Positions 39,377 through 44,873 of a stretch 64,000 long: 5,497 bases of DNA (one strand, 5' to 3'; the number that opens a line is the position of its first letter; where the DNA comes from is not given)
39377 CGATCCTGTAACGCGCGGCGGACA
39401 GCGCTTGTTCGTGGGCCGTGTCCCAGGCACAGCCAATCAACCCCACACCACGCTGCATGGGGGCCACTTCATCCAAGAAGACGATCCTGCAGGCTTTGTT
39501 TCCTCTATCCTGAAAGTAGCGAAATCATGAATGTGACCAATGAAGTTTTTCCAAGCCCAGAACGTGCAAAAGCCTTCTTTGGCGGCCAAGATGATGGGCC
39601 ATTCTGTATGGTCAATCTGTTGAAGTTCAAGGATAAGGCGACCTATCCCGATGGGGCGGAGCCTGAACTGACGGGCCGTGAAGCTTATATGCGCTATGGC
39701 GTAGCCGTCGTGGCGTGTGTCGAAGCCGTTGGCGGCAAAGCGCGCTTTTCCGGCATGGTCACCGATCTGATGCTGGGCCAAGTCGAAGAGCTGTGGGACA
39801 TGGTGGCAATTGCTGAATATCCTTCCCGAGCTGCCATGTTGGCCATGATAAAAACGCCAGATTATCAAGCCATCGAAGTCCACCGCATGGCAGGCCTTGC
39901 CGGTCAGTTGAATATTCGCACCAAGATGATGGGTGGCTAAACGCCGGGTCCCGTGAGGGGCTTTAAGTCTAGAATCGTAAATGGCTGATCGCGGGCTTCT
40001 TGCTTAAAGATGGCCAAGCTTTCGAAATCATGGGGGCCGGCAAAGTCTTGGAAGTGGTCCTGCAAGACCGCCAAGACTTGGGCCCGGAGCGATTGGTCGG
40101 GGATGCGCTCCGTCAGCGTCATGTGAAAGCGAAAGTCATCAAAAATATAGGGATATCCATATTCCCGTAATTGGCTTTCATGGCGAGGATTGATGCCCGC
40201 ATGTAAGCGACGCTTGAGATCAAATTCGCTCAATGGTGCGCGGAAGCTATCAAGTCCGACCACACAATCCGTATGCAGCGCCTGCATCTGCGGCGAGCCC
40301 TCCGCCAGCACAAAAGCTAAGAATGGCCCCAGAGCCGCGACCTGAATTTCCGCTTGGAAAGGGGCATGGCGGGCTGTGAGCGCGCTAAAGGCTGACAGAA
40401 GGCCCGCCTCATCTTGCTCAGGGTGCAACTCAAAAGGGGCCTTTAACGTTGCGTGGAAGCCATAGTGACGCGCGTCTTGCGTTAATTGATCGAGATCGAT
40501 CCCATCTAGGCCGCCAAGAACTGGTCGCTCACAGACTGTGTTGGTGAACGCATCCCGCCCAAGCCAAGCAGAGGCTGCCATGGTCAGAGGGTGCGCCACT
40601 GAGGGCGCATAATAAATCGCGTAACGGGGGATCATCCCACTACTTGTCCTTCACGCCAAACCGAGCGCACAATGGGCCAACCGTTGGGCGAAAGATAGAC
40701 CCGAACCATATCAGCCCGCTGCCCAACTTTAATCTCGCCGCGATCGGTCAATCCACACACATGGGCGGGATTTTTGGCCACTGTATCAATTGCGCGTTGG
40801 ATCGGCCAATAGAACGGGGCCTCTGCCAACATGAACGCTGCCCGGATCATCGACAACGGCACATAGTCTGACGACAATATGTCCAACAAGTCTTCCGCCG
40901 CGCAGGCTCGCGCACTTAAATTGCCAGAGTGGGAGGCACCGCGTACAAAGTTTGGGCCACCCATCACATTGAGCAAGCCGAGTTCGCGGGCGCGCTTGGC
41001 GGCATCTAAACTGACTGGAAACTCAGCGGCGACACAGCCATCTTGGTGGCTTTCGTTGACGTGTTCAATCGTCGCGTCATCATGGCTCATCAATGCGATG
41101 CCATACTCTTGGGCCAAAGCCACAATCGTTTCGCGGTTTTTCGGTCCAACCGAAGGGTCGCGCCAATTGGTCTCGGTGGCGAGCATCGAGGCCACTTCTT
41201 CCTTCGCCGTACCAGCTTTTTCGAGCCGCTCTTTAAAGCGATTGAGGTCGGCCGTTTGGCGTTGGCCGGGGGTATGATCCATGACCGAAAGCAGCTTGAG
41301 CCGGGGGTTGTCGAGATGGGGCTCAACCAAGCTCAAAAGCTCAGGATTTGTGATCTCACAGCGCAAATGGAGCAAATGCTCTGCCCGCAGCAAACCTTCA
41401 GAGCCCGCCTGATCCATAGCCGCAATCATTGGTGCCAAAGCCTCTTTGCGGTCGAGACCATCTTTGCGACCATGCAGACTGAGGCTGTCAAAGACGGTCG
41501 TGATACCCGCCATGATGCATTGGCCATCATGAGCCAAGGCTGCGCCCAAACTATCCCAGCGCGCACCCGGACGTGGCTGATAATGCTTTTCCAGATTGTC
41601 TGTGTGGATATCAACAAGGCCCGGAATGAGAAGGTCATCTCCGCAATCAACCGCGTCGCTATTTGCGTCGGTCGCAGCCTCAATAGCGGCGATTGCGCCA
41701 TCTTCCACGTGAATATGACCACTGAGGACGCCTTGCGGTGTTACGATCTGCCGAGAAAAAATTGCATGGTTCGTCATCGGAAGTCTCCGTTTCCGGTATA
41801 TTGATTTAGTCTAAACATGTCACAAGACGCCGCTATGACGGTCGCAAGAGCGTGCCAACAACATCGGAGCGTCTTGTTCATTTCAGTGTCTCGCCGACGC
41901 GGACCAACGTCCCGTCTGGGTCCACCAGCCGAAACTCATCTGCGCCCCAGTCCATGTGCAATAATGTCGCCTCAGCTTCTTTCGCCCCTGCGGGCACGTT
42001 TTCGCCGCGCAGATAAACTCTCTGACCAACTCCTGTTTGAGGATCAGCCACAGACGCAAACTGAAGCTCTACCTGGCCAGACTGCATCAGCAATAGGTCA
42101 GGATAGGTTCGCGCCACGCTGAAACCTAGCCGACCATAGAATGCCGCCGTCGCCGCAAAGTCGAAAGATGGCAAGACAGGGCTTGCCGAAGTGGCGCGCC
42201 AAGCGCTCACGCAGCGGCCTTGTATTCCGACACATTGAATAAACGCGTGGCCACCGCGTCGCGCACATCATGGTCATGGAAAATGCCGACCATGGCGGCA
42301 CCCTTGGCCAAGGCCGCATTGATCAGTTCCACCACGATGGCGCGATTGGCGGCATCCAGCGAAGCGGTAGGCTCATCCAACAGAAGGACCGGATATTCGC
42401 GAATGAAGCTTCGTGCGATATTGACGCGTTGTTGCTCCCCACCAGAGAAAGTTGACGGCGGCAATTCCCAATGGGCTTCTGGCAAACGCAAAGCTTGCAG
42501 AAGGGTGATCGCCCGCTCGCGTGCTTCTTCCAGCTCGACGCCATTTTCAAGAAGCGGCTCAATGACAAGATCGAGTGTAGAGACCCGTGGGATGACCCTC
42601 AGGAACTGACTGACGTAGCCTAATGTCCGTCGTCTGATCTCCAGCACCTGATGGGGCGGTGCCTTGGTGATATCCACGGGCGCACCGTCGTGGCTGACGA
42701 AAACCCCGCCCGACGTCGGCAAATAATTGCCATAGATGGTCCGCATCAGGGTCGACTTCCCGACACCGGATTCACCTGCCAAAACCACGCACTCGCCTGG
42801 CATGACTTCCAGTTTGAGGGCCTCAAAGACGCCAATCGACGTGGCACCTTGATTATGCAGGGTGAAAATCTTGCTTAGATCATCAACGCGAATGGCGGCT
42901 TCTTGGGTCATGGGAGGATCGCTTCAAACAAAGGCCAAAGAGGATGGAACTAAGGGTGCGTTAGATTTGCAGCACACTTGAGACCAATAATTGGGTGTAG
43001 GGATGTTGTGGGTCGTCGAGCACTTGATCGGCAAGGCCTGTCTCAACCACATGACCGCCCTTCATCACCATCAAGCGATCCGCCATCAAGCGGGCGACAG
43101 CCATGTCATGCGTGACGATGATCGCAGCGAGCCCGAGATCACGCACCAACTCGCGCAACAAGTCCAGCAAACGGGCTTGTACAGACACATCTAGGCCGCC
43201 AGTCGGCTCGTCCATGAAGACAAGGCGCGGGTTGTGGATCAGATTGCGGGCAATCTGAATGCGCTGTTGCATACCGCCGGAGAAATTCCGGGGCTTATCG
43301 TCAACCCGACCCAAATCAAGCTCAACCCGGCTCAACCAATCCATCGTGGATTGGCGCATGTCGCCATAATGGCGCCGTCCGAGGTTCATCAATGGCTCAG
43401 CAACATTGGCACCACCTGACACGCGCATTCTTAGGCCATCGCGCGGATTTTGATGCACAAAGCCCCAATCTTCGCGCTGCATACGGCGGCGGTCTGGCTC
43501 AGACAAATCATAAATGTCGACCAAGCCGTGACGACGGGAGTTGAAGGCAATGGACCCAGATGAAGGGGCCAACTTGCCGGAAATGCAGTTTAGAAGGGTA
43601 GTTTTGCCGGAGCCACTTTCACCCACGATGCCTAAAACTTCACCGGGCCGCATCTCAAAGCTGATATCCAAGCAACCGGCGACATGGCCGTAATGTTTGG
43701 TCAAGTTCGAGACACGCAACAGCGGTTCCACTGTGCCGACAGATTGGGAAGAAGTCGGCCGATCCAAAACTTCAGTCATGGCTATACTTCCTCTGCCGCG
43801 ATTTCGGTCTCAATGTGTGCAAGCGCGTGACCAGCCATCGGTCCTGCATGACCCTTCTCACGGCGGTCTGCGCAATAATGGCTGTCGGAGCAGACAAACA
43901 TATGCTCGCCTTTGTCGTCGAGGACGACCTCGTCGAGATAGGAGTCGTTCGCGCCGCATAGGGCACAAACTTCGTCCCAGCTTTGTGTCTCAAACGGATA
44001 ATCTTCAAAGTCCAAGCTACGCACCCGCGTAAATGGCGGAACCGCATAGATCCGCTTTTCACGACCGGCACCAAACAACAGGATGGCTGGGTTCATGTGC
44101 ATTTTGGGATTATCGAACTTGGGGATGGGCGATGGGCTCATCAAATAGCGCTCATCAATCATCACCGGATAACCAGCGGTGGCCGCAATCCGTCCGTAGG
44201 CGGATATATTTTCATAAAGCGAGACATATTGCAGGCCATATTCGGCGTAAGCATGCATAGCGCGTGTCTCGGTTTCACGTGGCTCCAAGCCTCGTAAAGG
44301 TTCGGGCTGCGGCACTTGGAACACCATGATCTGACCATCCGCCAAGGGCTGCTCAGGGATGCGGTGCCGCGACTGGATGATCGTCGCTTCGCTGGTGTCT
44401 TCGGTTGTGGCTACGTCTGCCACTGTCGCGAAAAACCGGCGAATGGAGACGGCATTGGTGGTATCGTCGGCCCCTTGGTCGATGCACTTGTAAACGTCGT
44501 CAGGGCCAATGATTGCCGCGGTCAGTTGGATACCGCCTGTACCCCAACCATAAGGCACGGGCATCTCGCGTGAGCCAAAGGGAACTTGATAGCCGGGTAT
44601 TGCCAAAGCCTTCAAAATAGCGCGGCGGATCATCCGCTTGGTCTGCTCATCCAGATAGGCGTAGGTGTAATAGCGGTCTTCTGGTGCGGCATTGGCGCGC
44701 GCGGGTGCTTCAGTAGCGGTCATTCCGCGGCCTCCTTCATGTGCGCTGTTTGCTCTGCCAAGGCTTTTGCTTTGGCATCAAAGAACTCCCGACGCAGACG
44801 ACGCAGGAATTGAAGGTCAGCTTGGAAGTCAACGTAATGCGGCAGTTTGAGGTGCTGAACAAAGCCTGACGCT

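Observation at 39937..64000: Candidate new system: expanded, PhnP/PhnO-less C-P lyase locus with outer-membrane uptake and several unexplained enzymes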

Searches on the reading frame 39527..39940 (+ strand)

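Call 6: search_protein_families(library=ncbifam, proteins=[window:39527-39940:+])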
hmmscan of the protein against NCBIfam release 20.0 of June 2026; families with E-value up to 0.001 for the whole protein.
window:39527-39940:+ (137 aa): 0 families

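Call 76: search_protein_families(library=pfam, proteins=[window:39527-39940:+])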
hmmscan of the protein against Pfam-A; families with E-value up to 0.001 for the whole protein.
window:39527-39940:+ (137 aa): 1 family
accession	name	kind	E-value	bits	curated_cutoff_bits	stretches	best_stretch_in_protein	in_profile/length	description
PF07045.17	DUF1330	-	5.2e-06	27.2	23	1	47-127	9-87/94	Domain of unknown function (DUF1330)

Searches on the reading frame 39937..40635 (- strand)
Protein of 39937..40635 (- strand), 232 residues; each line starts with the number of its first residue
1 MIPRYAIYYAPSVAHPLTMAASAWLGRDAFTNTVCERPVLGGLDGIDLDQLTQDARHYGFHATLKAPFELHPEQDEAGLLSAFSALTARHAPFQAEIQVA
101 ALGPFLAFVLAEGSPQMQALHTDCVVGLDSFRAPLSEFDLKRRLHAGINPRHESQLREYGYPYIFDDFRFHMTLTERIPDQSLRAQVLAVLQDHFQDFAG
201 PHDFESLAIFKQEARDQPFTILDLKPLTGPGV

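Call 3: search_protein_families(library=pfam, proteins=[window:39937-40635:-])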
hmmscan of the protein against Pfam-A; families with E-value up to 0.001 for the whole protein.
window:39937-40635:- (232 aa): 2 families
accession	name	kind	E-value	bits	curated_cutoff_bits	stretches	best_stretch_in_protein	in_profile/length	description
PF06299.18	DUF1045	-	1.1e-48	165.6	24.3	1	63-220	1-159/159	Protein of unknown function (DUF1045)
PF13563.12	2_5_RNA_ligase2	-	1.4e-07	32.1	27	1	57-213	23-149/152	2'-5' RNA ligase superfamily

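Call 5: search_protein_families(library=ncbifam, proteins=[window:39937-40635:-])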
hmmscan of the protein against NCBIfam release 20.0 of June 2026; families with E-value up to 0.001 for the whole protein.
window:39937-40635:- (232 aa): 1 family
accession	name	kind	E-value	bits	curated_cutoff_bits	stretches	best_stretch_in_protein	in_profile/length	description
TIGR03223.1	Phn_opern_protn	hypoth_equivalog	7.9e-71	238.3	248.95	1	4-227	2-226/228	putative phosphonate metabolism protein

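Call 49: search_solved_structures(query=window:39937-40635:-, max_evalue=0.1)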
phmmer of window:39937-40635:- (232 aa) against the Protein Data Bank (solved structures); distinct sequences matched with E-value up to 0.1: 0.

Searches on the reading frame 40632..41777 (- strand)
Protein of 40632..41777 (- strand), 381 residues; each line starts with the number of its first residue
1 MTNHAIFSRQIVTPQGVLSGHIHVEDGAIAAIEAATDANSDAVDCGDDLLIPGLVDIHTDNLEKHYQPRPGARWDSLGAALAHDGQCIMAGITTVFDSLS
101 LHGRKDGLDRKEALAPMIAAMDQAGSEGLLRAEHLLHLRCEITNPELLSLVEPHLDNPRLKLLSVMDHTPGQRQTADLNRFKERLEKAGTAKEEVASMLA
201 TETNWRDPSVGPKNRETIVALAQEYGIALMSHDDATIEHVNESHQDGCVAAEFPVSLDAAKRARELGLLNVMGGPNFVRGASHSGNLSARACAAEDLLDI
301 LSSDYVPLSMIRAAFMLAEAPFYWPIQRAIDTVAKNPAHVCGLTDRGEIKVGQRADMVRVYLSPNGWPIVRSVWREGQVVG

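Call 3: search_protein_families(library=pfam, proteins=[window:40632-41777:-])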
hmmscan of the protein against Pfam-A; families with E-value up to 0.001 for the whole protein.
window:40632-41777:- (381 aa): 3 families
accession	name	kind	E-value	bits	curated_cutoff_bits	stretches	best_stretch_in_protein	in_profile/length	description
PF07969.17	Amidohydro_3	-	3.4e-10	40.4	29.7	1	289-358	359-442/472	Amidohydrolase family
PF01979.26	Amidohydro_1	-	1.1e-08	35.1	25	1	50-379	2-344/345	Amidohydrolase family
PF24890.1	ALN_composite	-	2e-06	28.1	27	1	6-38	8-40/55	Allantoinase, composite domain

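Call 5: search_protein_families(library=ncbifam, proteins=[window:40632-41777:-])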
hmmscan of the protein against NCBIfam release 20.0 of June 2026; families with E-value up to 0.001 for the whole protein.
window:40632-41777:- (381 aa): 38 families (the best 25 are shown)
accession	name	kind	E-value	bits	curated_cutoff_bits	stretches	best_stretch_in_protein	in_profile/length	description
NF011984.0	PRK15446.1-5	equivalog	6.7e-141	469.5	260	1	8-380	8-378/379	alpha-D-ribose 1-methylphosphonate 5-triphosphate diphosphatase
TIGR02318.1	phosphono_phnM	equivalog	1.1e-127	426.1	390.55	1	9-380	5-375/376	phosphonate metabolism protein PhnM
NF011983.0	PRK15446.1-4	equivalog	7.8e-122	406.8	486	1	8-380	9-378/379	alpha-D-ribose 1-methylphosphonate 5-triphosphate diphosphatase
NF011982.0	PRK15446.1-3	equivalog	6.7e-104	347.8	684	1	9-379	6-375/377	alpha-D-ribose 1-methylphosphonate 5-triphosphate diphosphatase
NF011981.0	PRK15446.1-2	equivalog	6.2e-99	331.2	375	1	10-380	7-377/378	alpha-D-ribose 1-methylphosphonate 5-triphosphate diphosphatase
NF011990.0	PRK15446.2-6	subfamily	1.4e-98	330.2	233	1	6-380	5-382/390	alpha-D-ribose 1-methylphosphonate 5-triphosphate diphosphatase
NF011987.0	PRK15446.2-3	subfamily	2.3e-78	263.8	253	1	4-379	12-382/395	alpha-D-ribose 1-methylphosphonate 5-triphosphate diphosphatase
NF011989.0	PRK15446.2-5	equivalog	6.5e-75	252.3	565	1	9-380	9-377/385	alpha-D-ribose 1-methylphosphonate 5-triphosphate diphosphatase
NF011988.0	PRK15446.2-4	equivalog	6e-70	236.3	369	1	11-380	8-375/389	alpha-D-ribose 1-methylphosphonate 5-triphosphate diphosphatase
NF011985.0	PRK15446.2-1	equivalog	4.1e-52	177.4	656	1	5-361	5-356/397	alpha-D-ribose 1-methylphosphonate 5-triphosphate diphosphatase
NF011986.0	PRK15446.2-2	equivalog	1.8e-51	175.2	465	1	10-380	9-377/406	alpha-D-ribose 1-methylphosphonate 5-triphosphate diphosphatase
TIGR03178.1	allantoinase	equivalog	1.5e-11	43.8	357.85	1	6-60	4-59/441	allantoinase AllB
NF006559.0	PRK09060.1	equivalog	5.1e-10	38.2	482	0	9-97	12-93/444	dihydroorotase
NF006689.0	PRK09237.1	equivalog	5.6e-10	38.3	371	1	21-98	24-92/383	amidohydrolase/deacetylase family metallohydrolase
NF002668.0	PRK02382.1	equivalog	7.2e-10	38.1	452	1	324-360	334-370/436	dihydroorotase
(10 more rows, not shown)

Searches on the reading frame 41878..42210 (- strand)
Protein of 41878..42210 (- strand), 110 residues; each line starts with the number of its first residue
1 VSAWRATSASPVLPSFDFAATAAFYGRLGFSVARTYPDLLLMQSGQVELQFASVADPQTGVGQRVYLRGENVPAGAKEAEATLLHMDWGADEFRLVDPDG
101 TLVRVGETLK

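Call 3: search_protein_families(library=pfam, proteins=[window:41878-42210:-])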
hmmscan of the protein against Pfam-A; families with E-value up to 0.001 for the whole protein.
window:41878-42210:- (110 aa): 0 families

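Call 5: search_protein_families(library=ncbifam, proteins=[window:41878-42210:-])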
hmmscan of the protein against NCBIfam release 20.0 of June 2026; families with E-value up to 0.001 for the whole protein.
window:41878-42210:- (110 aa): 3 families
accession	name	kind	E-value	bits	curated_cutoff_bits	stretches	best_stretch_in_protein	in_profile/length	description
NF000005.4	ble_BLMT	exception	5.9e-09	36.2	210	1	9-53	3-47/117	BLMT family bleomycin binding protein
NF012202.0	ble_MBL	exception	5.1e-07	29.8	250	1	8-56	4-52/121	bleomycin binding protein Ble-MBL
NF033156.1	ble_BLMA_gen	subfamily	0.00011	22.4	140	0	6-56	4-55/121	BLMA family bleomycin binding protein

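Call 50: search_solved_structures(query=window:41878-42210:-, max_evalue=0.1)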
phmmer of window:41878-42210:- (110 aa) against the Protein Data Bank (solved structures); distinct sequences matched with E-value up to 0.1: 5.
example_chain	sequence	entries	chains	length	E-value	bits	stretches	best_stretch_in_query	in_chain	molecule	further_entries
1ewj_A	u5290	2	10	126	5.6e-10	42.6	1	8-52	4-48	BLEOMYCIN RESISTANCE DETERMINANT | Bleomycin Resistance Protein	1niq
1mh6_A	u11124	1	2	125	6.3e-10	42.4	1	8-52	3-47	BLEOMYCIN RESISTANCE PROTEIN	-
1ecs_A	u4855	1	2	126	1.2e-09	41.5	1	8-52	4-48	BLEOMYCIN RESISTANCE PROTEIN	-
2qnt_A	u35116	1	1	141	0.023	18.2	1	52-109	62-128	Uncharacterized protein Atu1872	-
3vcx_A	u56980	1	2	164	0.036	17.5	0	4-31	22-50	Glyoxalase/Bleomycin resistance protein/dioxygenase domain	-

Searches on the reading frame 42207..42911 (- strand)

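Call 3: search_protein_families(library=pfam, proteins=[window:42207-42911:-])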
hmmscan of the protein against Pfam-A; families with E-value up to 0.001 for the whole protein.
window:42207-42911:- (234 aa): 5 families
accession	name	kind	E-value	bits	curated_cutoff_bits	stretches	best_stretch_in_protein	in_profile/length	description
PF00005.33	ABC_tran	-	2.7e-29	103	25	1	31-183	3-137/137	ABC transporter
PF13191.12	AAA_16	-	2.8e-07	31.6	32.6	1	38-191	24-150/167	AAA ATPase domain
PF13304.12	AAA_21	-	2.4e-05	25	27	0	149-200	232-286/304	AAA domain, putative AbiEii toxin, Type IV TA system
PF03193.22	RsgA_GTPase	-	5.3e-05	23.6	30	1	30-62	98-129/174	RsgA GTPase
PF02463.25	SMC_N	-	0.00027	20.9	40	0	152-209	134-195/220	RecF/RecN/SMC N terminal domain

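Call 5: search_protein_families(library=ncbifam, proteins=[window:42207-42911:-])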
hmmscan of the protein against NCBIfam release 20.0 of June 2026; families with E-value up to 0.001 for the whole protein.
window:42207-42911:- (234 aa): 186 families (the best 25 are shown)
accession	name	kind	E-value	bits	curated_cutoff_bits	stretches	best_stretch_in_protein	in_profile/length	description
TIGR02324.1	CP_lyasePhnL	equivalog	1.2e-96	322.5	256.3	1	7-227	2-222/224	phosphonate C-P lyase system protein PhnL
TIGR02211.1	LolD_lipo_ex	equivalog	3.8e-35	121.4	307.75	1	10-220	5-208/221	lipoprotein-releasing ABC transporter ATP-binding protein LolD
TIGR02673.1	FtsE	equivalog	7.9e-34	117.2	264.85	1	23-228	12-211/214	cell division ATP-binding protein FtsE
NF008338.0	PRK11124.1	equivalog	3.2e-31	108.7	369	1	31-226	20-213/242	arginine ABC transporter ATP-binding protein ArtP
TIGR03608.1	L_ocin_972_ABC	subfamily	2.3e-30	105.6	254.85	1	26-220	11-200/206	putative bacteriocin export ABC transporter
NF008639.0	PRK11629.1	equivalog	4.5e-30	104.8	360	1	6-219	6-212/234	lipoprotein-releasing ABC transporter ATP-binding protein LolD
TIGR02982.1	heterocyst_DevA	subfamily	5.7e-30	104.5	295.8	1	11-227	6-214/220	ABC exporter ATP-binding subunit, DevA family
TIGR02315.1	ABC_phnC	equivalog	1.1e-28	100.3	266.1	1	7-224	2-216/243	phosphonate ABC transporter ATP-binding protein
NF007027.0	PRK09493.1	equivalog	1.4e-28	99.8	379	1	25-229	13-211/240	glutamine ABC transporter ATP-binding protein GlnQ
TIGR02857.1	CydD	equivalog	2.1e-28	99.6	435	1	22-218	333-521/529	thiol reductant ABC exporter subunit CydD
TIGR01186.1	proV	subfamily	2.8e-28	99.1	326.6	1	26-216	7-192/363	betaine/proline/choline family ABC transporter ATP-binding protein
NF040933.2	ABC_arch_GlcV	equivalog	5.1e-28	97.9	450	1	6-221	2-207/357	glucose ABC transporter ATP-binding protein GlcV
NF007826.0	PRK10535.1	equivalog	6.5e-28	97.4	966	1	12-227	7-216/648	macrolide ABC transporter ATP-binding protein/permease MacB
NF007879.0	PRK10584.1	equivalog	3.8e-27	95.5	336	1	1-217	1-208/228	putative ABC transporter ATP-binding protein YbbA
TIGR02769.1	nickel_nikE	equivalog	5.2e-27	95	332.55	1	8-224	4-221/265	nickel import ATP-binding protein NikE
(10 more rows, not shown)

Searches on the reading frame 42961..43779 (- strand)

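Call 3: search_protein_families(library=pfam, proteins=[window:42961-43779:-])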
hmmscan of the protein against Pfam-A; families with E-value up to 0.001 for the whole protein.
window:42961-43779:- (272 aa): 5 families
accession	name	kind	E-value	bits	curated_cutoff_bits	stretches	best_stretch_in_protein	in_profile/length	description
PF00005.33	ABC_tran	-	1e-30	107.5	25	1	38-193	3-136/137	ABC transporter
PF13304.12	AAA_21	-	3.8e-09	37.5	27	1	162-228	234-302/304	AAA domain, putative AbiEii toxin, Type IV TA system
PF08352.17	oligo_HPY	-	5.8e-06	27.1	27.1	1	245-271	1-27/65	Oligopeptide/dipeptide transporter, C-terminal region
PF13555.12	AAA_29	-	2.8e-05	24.2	27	1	42-81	18-56/61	P-loop containing region of AAA domain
PF13476.12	AAA_23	-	0.00033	21.8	27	1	37-67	13-40/201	AAA domain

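Call 5: search_protein_families(library=ncbifam, proteins=[window:42961-43779:-])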
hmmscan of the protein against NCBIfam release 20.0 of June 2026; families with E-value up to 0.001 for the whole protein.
window:42961-43779:- (272 aa): 191 families (the best 25 are shown)
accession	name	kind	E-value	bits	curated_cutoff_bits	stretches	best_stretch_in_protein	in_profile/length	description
TIGR02323.1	CP_lyasePhnK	equivalog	3.5e-112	373.7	302.85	1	18-270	1-239/239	phosphonate C-P lyase system protein PhnK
NF011659.0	PRK15079.1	equivalog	4.2e-50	170.3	540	1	38-269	42-268/334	murein tripeptide/oligopeptide ABC transporter ATP binding protein OppF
NF008453.0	PRK11308.1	subfamily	1e-49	169.6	408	1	31-269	33-265/334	dipeptide ABC transporter ATP-binding protein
NF007613.0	PRK10261.1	equivalog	1.4e-45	155.8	1077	1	32-269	336-567/623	glutathione ABC transporter ATP-binding protein GsiA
TIGR02769.1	nickel_nikE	equivalog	5.7e-45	153.9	332.55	1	22-271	13-255/265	nickel import ATP-binding protein NikE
NF043071.1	DppF_dipep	equivalog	8.5e-45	153.6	660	1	37-268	40-265/331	dipeptide ABC transporter ATP-binding subunit DppF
NF007010.1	PRK09473.1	subfamily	1.6e-43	148.7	575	1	26-269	11-254/318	oligopeptide ABC transporter ATP-binding protein OppD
NF011713.0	PRK15134.1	equivalog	4.2e-43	147.8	834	1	31-266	297-526/529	microcin C ABC transporter ATP-binding protein YejF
NF008246.0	PRK11022.1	equivalog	6.3e-43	147.1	541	1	20-268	3-256/326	dipeptide ABC transporter ATP-binding protein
TIGR02770.1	nickel_nikD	equivalog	1.6e-42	145.5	318.7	1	38-268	4-228/230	nickel import ATP-binding protein NikD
NF043079.1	MMSYN1_0167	equivalog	2.7e-41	142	740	2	108-271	311-476/561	oligopeptide ABC transporter ATP-binding protein OppD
TIGR02211.1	LolD_lipo_ex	equivalog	1.7e-40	138.9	307.75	1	21-245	2-220/221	lipoprotein-releasing ABC transporter ATP-binding protein LolD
NF043078.1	MMSYN1_0168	equivalog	7.3e-40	137.2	800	2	163-269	491-597/649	oligopeptide ABC transporter ATP-binding protein OppF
TIGR03265.1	PhnT2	equivalog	9.1e-40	136.9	457.7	1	19-262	3-231/353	putative 2-aminoethylphosphonate ABC transporter ATP-binding protein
NF007739.0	PRK10419.1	subfamily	5.3e-39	134.4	354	1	22-270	5-255/268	nickel ABC transporter ATP-binding protein NikE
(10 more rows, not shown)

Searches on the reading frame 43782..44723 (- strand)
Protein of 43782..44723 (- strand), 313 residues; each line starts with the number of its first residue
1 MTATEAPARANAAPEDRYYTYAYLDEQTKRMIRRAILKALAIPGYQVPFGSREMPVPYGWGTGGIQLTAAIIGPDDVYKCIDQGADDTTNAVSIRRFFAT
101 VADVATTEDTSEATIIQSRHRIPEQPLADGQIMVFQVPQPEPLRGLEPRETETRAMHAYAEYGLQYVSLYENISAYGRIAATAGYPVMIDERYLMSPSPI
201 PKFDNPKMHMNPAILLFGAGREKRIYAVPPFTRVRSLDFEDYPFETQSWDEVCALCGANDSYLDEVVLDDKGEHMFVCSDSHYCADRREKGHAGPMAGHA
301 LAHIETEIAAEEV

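Call 3: search_protein_families(library=pfam, proteins=[window:43782-44723:-])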
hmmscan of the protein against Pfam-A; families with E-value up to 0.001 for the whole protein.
window:43782-44723:- (313 aa): 1 family
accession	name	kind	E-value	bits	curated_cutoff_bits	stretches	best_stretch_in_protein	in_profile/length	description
PF06007.16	PhnJ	-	4e-142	472.6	25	1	19-289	3-274/275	Phosphonate metabolism protein PhnJ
